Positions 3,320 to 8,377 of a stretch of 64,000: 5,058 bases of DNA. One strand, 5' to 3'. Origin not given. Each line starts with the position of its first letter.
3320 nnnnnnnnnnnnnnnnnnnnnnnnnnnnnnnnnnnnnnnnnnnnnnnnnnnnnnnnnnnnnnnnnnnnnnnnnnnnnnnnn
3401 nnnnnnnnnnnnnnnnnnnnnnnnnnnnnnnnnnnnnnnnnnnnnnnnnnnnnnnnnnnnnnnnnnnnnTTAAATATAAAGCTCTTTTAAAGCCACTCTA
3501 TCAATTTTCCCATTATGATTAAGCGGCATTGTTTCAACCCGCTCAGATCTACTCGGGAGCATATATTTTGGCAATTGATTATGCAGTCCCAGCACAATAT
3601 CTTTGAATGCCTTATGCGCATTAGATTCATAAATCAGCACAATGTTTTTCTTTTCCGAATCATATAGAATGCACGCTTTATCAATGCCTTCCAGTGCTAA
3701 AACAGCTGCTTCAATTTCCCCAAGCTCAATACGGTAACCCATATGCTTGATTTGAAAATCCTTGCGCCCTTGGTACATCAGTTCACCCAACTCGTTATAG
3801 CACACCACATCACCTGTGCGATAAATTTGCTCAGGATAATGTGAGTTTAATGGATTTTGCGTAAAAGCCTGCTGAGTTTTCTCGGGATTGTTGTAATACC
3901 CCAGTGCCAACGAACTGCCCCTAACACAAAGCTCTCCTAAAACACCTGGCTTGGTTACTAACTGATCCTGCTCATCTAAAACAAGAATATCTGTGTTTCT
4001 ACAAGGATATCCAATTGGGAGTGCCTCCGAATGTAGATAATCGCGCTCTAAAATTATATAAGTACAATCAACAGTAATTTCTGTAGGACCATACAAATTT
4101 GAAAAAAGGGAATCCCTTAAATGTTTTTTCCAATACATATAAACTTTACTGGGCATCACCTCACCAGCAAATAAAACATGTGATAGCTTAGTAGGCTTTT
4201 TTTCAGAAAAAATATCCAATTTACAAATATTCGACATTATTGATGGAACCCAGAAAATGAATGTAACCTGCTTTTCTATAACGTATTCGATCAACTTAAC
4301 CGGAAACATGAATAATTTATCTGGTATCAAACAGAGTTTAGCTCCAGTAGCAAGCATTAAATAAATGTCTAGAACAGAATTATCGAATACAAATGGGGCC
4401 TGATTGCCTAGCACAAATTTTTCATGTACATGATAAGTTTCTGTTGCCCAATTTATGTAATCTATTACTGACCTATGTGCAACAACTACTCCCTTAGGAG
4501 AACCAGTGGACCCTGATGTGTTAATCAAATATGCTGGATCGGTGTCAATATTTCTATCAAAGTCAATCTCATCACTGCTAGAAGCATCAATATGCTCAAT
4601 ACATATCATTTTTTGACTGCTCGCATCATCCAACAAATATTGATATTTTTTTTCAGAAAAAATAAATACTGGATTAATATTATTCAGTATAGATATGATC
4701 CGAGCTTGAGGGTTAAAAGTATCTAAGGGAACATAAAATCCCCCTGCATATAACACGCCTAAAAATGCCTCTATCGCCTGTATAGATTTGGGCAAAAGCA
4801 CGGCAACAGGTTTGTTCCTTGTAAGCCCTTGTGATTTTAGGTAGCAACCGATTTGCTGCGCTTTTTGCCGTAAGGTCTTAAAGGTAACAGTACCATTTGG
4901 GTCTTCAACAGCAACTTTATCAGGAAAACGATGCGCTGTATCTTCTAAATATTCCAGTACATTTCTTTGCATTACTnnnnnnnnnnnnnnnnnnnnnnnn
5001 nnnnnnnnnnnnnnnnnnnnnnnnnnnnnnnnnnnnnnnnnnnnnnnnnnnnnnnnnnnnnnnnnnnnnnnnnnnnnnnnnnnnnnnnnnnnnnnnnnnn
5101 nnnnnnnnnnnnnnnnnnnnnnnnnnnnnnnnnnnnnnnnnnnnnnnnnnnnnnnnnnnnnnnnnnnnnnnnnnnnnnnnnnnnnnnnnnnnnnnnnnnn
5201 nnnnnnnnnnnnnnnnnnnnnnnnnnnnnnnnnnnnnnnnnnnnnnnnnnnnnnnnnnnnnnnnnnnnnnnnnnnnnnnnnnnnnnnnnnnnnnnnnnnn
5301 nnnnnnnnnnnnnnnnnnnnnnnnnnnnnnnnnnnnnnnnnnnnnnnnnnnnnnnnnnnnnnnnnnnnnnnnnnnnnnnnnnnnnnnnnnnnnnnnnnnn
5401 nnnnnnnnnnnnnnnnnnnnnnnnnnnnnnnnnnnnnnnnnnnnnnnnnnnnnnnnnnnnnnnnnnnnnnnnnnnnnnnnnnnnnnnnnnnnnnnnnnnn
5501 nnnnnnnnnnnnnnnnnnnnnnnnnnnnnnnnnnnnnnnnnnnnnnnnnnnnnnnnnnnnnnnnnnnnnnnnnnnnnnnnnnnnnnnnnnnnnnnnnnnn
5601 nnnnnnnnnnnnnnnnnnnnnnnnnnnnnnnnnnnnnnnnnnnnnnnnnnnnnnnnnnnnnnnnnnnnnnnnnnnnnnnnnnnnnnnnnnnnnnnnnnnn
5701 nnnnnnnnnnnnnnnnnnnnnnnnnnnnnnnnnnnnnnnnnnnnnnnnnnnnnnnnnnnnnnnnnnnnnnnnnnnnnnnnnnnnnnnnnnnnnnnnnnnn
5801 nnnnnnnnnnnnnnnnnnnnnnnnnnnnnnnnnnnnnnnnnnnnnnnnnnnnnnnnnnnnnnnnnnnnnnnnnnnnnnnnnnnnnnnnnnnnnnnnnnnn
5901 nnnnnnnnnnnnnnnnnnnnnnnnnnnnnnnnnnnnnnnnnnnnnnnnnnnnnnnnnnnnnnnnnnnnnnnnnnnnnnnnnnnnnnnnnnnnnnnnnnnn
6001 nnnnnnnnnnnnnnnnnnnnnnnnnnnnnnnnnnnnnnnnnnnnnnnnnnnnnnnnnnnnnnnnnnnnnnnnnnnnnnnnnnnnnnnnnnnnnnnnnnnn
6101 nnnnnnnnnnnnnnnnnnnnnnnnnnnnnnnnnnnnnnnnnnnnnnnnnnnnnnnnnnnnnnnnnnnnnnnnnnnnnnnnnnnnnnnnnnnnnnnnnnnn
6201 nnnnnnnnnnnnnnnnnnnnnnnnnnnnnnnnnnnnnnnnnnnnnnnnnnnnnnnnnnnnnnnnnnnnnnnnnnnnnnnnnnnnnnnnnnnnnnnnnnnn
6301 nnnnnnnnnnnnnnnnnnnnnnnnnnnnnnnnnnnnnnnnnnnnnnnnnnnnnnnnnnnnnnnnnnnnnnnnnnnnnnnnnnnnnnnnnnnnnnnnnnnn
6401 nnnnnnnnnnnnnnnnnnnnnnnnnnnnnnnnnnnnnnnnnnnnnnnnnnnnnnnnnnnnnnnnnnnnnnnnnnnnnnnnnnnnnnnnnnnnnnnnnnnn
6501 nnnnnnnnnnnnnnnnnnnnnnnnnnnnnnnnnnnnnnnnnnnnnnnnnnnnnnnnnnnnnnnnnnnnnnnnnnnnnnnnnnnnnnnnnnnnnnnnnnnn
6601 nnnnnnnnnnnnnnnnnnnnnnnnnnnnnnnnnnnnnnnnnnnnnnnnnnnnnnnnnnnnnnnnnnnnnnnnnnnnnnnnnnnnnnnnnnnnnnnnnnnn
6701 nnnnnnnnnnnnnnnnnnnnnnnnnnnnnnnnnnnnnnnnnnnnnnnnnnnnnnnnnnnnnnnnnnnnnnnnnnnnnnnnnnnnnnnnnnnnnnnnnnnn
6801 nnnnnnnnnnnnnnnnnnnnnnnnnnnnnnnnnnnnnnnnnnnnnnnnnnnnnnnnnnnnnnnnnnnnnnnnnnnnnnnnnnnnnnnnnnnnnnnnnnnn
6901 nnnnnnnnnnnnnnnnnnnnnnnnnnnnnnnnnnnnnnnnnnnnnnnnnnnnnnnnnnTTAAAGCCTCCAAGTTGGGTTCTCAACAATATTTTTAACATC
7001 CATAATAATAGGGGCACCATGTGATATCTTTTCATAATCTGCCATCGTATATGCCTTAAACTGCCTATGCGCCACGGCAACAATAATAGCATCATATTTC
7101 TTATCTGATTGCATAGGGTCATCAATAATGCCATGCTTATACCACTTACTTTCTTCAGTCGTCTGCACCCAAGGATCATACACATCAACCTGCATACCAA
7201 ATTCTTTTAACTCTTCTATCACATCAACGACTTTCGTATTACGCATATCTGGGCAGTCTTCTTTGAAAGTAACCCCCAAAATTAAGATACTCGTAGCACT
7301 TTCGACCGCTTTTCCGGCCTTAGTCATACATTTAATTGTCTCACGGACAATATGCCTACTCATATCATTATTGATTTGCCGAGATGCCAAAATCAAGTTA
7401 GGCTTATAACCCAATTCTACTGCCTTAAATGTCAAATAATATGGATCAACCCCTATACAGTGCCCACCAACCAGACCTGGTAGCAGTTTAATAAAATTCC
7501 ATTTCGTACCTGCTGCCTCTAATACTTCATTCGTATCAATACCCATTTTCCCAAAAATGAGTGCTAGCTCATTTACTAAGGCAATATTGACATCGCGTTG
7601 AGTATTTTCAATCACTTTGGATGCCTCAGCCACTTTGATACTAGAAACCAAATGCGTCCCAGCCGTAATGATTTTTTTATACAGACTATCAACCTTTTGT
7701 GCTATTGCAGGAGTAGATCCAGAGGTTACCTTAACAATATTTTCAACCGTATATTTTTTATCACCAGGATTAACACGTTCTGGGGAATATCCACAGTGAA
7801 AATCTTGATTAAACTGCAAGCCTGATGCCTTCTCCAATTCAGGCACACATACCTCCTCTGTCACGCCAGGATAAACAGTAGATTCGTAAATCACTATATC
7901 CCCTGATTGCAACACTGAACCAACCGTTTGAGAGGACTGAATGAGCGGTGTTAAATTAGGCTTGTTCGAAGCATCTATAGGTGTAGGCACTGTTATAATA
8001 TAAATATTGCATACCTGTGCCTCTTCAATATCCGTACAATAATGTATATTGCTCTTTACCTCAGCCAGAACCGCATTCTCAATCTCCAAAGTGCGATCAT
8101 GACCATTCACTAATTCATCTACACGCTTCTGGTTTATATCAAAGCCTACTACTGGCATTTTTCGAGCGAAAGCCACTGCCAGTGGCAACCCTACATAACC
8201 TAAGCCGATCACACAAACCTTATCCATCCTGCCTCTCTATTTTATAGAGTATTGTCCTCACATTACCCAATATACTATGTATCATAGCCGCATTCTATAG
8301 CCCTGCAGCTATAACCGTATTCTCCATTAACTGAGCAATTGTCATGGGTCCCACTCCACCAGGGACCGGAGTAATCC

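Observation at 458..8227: Nucleotide-sugar cluster carrying an ACP-dependent acylation module (two ACPs, KAS III, adenylating enzyme, formyltransferase-fold protein, AAC(3)-like acetyltransferase)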

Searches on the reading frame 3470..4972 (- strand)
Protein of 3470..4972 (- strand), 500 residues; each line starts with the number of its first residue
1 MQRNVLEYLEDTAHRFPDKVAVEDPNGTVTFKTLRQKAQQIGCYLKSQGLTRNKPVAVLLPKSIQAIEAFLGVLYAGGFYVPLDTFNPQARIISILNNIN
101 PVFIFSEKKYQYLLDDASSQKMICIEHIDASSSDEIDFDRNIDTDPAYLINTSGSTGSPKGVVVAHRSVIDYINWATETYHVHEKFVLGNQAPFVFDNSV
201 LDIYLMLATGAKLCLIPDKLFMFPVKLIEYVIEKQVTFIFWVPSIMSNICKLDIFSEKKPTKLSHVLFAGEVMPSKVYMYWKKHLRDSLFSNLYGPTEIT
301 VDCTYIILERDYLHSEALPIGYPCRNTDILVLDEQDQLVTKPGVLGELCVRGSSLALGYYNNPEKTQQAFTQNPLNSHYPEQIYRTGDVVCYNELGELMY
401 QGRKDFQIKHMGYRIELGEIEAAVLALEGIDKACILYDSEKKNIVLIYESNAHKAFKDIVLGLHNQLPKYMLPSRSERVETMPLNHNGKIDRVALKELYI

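Call 3: search_protein_families(library=pfam, proteins=[window:3470-4972:-])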
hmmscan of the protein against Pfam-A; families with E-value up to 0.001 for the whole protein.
window:3470-4972:- (500 aa): 1 family
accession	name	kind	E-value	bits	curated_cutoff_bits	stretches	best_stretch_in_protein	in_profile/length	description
PF00501.34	AMP-binding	-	3.8e-70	237.1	29.9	1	9-360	1-384/384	AMP-binding enzyme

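Call 4: search_protein_families(library=ncbifam, proteins=[window:3470-4972:-])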
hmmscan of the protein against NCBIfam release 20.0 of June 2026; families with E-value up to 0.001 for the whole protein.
window:3470-4972:- (500 aa): 101 families (the best 25 are shown)
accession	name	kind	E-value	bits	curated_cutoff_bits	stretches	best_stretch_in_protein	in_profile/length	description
TIGR01733.1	AA-adenyl-dom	subfamily_domain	5.3e-107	358.1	317.4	1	30-434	1-408/409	amino acid adenylation domain-containing protein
NF003417.0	PRK04813.1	subfamily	4.3e-98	329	476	1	3-496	3-500/505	D-alanine--poly(phosphoribitol) ligase subunit DltA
TIGR01734.1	D-ala-DACP-lig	equivalog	5.3e-93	312.3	559.85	1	4-497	1-500/504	D-alanine--poly(phosphoribitol) ligase subunit DltA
NF047350.1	aureusi_NRPS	equivalog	6.6e-86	288.6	2500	1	3-496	1434-1909/2373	aureusimine non-ribosomal peptide synthetase AusA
NF004282.0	PRK05691.1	subfamily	3.4e-85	285.5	4090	1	3-497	1131-1624/4334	non-ribosomal peptide synthase/polyketide synthase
NF038078.1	NRPS_MxcG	equivalog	1.2e-78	264.7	2300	1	2-498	455-959/1442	myxochelin non-ribosomal peptide synthetase MxcG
NF041803.1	NRPS_SolG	exception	3.5e-73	246.8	2200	1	9-495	567-1070/1163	solanimycin non-ribosomal peptide synthetase SolG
NF007605.2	PRK10252.1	equivalog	1.4e-69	234.8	2400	1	9-495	460-957/1292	enterobactin non-ribosomal peptide synthetase EntF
TIGR03098.1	ligase_PEP_1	hypoth_equivalog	9.9e-65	218.9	592.35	1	7-496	4-515/517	acyl-CoA ligase (AMP-forming), exosortase A system-associated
NF004837.0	PRK06187.1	subfamily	8e-54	182.8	476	1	3-499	8-522/531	long-chain-fatty-acid--CoA ligase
NF052269.1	Staph_lig_FadD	equivalog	3.5e-40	137.8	650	1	8-497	5-491/499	long-chain-fatty-acid--CoA ligase FadD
NF006182.0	PRK08316.1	subfamily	3.3e-38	131.5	663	1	5-498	13-516/523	fatty acyl-CoA synthetase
NF006181.0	PRK08314.1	subfamily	2e-33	115.5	705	2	145-496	205-551/563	long-chain-fatty-acid--CoA ligase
TIGR03443.1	alpha_am_amid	equivalog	1.6e-32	112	1030.1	1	149-423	420-719/1390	L-aminoadipate-semialdehyde dehydrogenase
NF005702.0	PRK07514.1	subfamily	1.8e-32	112.4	558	1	1-499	1-500/506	malonyl-CoA synthase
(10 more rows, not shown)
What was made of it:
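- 3470..4972 (-): Stand-alone NRPS-type amino-acid adenylation enzyme (500 aa), DltA-like in architecture. TIGR01733 358 bits, above cut-off (call 4).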

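Call 26: search_solved_structures(query=window:3470-4972:-, show_alignments=2, max_evalue=1e-40)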
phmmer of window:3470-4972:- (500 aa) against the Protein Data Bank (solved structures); distinct sequences matched with E-value up to 1e-40: 60.
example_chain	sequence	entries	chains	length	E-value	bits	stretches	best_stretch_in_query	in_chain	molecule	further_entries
6mfy_A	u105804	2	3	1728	6.8e-123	414.4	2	5-497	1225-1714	Linear gramicidin synthase subunit A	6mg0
6mfz_A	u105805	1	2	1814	7.7e-123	414.2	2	5-497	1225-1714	Linear gramicidin synthase subunit A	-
9be3_A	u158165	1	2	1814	7.7e-123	414.2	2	5-497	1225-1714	Linear gramicidin synthase subunit A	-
9be4_A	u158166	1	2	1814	7.7e-123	414.2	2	5-497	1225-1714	Linear gramicidin synthase subunit A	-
9meh_A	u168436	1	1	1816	7.7e-123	414.2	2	5-497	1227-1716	Linear gramicidin synthase subunit A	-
8xjz_C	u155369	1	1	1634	2.9e-103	349.7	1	4-497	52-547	Peptide synthetase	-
9bfd_A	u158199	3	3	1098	4.3e-71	243.5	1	4-497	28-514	Tyrocidine synthase 1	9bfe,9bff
8jbr_A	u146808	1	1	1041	7.6e-67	229.5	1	8-495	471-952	McyA protein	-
1amu_A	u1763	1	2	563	7.4e-66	226.3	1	5-497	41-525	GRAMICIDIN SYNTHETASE 1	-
5u89_A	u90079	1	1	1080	3e-65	224.3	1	2-495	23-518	Amino acid adenylation domain protein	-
4d4g_A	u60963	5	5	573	3.9e-63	217.3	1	5-495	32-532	APNAA1 | APNA A1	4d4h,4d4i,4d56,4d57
8hlk_A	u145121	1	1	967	2.9e-62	214.4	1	5-495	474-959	Microcystin synthetase B (Fragment)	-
6p1j_A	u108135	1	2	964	2.5e-61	211.3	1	7-495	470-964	Txo2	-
7r27_A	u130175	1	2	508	2.9e-61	211.1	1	2-494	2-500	D-alanine--D-alanyl carrier protein ligase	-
3fcc_A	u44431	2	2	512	3e-61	211.1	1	5-495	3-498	D-alanine--poly(phosphoribitol) ligase subunit 1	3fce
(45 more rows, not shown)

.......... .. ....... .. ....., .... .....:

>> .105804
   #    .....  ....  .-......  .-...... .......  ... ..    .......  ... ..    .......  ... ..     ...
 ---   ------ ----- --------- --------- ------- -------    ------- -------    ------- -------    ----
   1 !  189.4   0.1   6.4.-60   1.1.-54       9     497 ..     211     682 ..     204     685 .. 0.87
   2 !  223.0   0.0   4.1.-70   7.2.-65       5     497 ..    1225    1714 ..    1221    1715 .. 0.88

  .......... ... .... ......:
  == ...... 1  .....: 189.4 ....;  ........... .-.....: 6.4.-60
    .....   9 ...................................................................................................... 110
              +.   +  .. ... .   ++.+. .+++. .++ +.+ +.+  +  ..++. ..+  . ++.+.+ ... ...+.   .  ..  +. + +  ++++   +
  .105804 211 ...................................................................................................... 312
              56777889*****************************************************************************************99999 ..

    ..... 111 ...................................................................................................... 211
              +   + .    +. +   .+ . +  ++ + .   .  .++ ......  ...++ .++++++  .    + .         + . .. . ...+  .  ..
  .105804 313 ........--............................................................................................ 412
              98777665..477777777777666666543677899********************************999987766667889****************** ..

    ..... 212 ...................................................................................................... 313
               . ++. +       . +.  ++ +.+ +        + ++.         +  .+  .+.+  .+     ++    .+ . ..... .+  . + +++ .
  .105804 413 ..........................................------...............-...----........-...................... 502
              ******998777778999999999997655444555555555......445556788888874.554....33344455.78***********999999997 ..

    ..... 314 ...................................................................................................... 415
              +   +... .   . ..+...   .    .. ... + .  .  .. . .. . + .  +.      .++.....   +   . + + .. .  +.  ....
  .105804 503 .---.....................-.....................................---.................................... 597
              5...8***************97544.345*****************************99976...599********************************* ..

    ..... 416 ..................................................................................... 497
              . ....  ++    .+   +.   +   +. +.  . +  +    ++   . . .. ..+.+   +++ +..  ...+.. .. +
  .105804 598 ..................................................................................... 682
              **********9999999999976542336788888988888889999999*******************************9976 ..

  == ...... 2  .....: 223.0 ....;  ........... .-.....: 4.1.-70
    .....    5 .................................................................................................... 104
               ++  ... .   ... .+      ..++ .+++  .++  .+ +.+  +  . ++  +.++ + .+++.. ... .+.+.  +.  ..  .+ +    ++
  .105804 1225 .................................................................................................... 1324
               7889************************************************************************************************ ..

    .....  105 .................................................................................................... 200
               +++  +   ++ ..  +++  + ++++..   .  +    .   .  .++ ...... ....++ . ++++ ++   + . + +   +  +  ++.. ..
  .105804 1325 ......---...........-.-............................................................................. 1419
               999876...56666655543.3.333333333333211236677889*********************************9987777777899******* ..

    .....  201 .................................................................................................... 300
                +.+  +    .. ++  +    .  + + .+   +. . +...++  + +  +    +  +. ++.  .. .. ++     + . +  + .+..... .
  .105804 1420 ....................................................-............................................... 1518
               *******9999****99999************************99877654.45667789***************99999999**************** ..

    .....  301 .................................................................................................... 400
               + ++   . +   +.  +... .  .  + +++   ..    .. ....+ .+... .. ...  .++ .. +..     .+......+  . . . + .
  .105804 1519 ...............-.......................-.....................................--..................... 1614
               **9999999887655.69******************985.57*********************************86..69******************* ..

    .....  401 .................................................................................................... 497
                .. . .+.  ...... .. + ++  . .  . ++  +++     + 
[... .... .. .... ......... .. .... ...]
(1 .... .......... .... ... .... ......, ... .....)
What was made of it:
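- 3470..4972 (-): The best solved relative is the LgrA A domains, 223 bits (call 26).
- Closest known: Formylating initiation module F-A-PCP of linear gramicidin synthetase LgrA. Same: The A domain's best solved relative is LgrA (call 26).
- The closest solved A domain is from LgrA, whose initiation module is F-A-PCP (call 26).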

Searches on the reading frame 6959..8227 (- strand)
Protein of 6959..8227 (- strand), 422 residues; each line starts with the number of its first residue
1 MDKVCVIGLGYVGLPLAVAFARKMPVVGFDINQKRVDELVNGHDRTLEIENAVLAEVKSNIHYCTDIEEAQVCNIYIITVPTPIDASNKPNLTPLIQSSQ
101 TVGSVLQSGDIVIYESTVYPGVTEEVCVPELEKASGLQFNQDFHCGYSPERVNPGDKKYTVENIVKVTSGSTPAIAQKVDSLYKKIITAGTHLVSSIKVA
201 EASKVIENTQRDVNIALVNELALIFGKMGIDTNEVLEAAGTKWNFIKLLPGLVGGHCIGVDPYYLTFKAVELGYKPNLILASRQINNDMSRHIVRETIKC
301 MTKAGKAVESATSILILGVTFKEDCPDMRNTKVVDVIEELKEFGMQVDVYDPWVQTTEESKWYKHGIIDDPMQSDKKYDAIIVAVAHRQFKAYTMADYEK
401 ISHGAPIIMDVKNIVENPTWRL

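Call 3: search_protein_families(library=pfam, proteins=[window:6959-8227:-])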
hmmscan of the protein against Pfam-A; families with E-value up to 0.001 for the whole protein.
window:6959-8227:- (422 aa): 5 families
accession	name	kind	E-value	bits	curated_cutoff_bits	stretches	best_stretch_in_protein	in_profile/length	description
PF03721.20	UDPG_MGDP_dh_N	-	2.4e-32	112.4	27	1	3-177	2-181/187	UDP-glucose/GDP-mannose dehydrogenase family, NAD binding domain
PF03720.21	UDPG_MGDP_dh_C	-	1.9e-26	92.9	30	1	315-416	1-102/103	UDP-glucose/GDP-mannose dehydrogenase family, UDP binding domain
PF00984.24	UDPG_MGDP_dh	-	2.4e-24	85.7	25.4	1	199-287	2-93/94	UDP-glucose/GDP-mannose dehydrogenase family, central domain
PF03446.21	NAD_binding_2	-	8.4e-07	29.6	21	1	3-126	1-103/161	NAD binding domain of 6-phosphogluconate dehydrogenase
PF01210.29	NAD_Gly3P_dh_N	-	5.8e-06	26.8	23.1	1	3-99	1-96/158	NAD-dependent glycerol-3-phosphate dehydrogenase N-terminus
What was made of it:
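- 6959..8227 (-): WbpA/TviB-like UDP-GlcNAc 6-dehydrogenase (422 aa). First gene of the locus, 67 bp downstream of folD. Pfam UDPG_MGDP_dh N, central and C domains (call 3).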

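Call 4: search_protein_families(library=ncbifam, proteins=[window:6959-8227:-])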
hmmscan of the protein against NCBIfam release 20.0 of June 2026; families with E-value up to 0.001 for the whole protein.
window:6959-8227:- (422 aa): 9 families
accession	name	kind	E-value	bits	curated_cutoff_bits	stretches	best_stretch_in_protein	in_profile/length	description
NF011729.0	PRK15182.1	equivalog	1.1e-155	518.6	592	1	3-415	8-416/425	Vi polysaccharide biosynthesis UDP-N-acetylglucosamine C-6 dehydrogenase TviB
TIGR03026.1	NDP-sugDHase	subfamily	1.1e-118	396.6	189.8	1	3-413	2-413/413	nucleotide sugar dehydrogenase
NF040825.1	UDPMaNacDH_Arch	equivalog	3e-67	227.3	750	1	3-418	2-404/418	UDP-N-acetyl-D-mannosamine dehydrogenase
NF008286.0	PRK11064.1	equivalog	1.1e-60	205.4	459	1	2-398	4-407/420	UDP-N-acetyl-D-mannosamine dehydrogenase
NF041297.1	UDPGDh_AglM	equivalog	1.5e-41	142.8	670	1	3-417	2-419/429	UDP-glucose 6-dehydrogenase AglM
NF047673.2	TeichurnBiosyTuaD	equivalog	2.5e-33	115.9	700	1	1-416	1-415/439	UDP-glucose 6-dehydrogenase TuaD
NF011631.0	PRK15057.1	equivalog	3.3e-08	33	757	1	3-382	2-364/388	UDP-glucose 6-dehydrogenase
NF043037.1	ThreonDh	equivalog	1.7e-05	24.4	350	0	3-53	4-55/297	L-threonate dehydrogenase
NF000942.0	PRK00094.1-4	subfamily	0.00024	20.4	257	0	1-105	2-105/334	NAD(P)H-dependent glycerol-3-phosphate dehydrogenase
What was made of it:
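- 6959..8227 (-): NCBIfam TviB 518.6 bits (cut-off 592) and TIGR03026 396.6 bits (call 4).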

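Call 81: search_solved_structures(query=window:6959-8227:-, max_evalue=1e-40)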
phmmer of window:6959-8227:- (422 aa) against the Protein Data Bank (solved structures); distinct sequences matched with E-value up to 1e-40: 4.
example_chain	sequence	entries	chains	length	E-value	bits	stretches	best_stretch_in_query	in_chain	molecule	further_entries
4r16_A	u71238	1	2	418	2.6e-53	184.6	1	3-418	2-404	418aa long hypothetical UDP-N-acetyl-D-mannosaminuronic acid dehydrogenase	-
3ojl_A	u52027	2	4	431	3e-50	174.6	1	3-417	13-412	Cap5O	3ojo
3g79_A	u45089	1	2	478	2.4e-44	155.1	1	2-417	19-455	NDP-N-acetyl-D-galactosaminuronic acid dehydrogenase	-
4xr9_A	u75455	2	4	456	8.9e-42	146.6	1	3-358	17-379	CalS8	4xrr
